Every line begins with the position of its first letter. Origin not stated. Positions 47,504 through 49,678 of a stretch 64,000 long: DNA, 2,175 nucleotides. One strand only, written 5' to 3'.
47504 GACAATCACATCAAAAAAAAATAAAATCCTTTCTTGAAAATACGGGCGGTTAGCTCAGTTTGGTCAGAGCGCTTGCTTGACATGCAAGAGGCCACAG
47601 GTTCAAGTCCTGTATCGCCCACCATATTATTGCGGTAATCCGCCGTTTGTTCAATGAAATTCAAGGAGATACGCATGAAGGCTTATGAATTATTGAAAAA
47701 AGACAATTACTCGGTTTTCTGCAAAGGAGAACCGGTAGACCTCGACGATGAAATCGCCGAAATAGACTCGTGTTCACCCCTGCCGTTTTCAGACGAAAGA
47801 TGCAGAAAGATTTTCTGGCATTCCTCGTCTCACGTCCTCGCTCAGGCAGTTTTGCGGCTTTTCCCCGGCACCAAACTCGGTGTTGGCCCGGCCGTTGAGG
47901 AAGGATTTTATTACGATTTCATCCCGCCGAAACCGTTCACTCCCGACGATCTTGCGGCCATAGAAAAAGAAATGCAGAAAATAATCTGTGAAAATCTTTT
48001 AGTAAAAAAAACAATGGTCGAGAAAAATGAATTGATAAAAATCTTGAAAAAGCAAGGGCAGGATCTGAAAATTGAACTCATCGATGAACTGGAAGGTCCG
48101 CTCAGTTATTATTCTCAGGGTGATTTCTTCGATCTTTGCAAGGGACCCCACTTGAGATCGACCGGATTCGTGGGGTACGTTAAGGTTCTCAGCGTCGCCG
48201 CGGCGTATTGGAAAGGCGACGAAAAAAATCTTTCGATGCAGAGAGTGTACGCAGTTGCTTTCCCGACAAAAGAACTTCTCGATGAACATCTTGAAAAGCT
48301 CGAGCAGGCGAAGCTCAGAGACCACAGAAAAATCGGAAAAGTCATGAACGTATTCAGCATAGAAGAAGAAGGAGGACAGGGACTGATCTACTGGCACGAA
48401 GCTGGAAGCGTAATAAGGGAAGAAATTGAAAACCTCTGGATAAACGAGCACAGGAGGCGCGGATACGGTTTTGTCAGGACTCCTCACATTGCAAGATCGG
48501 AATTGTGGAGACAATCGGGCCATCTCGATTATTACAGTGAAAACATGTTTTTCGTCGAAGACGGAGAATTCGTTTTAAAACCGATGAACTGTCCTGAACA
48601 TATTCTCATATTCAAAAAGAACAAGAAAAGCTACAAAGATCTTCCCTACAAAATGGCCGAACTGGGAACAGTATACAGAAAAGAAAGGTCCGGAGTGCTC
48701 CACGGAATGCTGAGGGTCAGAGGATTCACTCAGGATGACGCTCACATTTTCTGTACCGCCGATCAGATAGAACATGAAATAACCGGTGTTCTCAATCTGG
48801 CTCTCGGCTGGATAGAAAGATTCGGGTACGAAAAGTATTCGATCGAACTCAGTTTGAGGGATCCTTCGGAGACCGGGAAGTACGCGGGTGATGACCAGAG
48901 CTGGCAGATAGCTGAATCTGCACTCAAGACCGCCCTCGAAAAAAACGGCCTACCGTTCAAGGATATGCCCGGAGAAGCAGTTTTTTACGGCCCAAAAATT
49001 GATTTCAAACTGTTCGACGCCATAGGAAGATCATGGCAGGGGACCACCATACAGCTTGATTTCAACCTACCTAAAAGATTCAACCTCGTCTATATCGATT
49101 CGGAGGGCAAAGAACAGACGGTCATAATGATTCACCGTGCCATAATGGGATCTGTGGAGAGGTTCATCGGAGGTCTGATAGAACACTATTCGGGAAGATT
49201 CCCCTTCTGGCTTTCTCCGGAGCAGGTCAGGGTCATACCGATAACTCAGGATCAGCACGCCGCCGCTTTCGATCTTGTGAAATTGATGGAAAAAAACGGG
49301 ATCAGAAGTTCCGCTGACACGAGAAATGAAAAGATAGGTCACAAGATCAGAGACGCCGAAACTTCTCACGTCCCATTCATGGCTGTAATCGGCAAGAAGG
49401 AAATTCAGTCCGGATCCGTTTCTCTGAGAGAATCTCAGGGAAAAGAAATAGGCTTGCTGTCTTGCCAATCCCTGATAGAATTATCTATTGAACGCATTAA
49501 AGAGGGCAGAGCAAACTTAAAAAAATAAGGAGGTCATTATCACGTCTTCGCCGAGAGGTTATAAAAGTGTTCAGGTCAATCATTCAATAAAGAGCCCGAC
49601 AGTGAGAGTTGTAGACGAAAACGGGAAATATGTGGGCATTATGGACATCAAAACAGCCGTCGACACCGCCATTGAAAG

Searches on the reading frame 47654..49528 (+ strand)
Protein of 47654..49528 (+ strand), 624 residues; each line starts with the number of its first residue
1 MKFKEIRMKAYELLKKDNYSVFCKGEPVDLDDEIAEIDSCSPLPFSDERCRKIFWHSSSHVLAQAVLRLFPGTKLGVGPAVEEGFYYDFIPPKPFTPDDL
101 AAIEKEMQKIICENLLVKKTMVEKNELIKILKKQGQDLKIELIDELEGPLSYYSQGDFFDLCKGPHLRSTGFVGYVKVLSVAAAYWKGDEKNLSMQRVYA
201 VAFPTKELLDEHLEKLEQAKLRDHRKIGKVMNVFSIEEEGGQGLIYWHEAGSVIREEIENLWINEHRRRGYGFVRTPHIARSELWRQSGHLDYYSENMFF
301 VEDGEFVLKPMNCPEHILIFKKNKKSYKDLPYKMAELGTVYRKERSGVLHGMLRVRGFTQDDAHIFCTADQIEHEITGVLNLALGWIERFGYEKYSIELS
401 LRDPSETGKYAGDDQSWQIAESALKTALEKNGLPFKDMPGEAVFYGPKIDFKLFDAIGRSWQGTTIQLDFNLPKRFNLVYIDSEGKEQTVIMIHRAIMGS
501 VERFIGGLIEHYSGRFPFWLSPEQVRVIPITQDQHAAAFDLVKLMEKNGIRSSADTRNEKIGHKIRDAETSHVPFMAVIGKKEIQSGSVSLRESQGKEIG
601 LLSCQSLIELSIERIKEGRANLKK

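Call 57: search_protein_families(library=pfam, proteins=[window:47654-49528:+], max_evalue=0.00001)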
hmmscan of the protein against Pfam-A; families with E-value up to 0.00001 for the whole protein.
window:47654-49528:+ (624 aa): 3 families
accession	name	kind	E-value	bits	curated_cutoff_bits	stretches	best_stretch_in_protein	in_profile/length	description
PF00587.30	tRNA-synt_2b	-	2.5e-46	158.4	29.3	1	303-512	8-179/179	tRNA synthetase class II core domain (G, H, P, S and T)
PF03129.25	HGTP_anticodon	-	2.9e-18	66.2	21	1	524-609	1-89/94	Anticodon binding domain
PF07973.19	tRNA_SAD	-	2.9e-13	50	24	1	152-199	3-44/44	Threonyl and Alanyl tRNA synthetase second additional domain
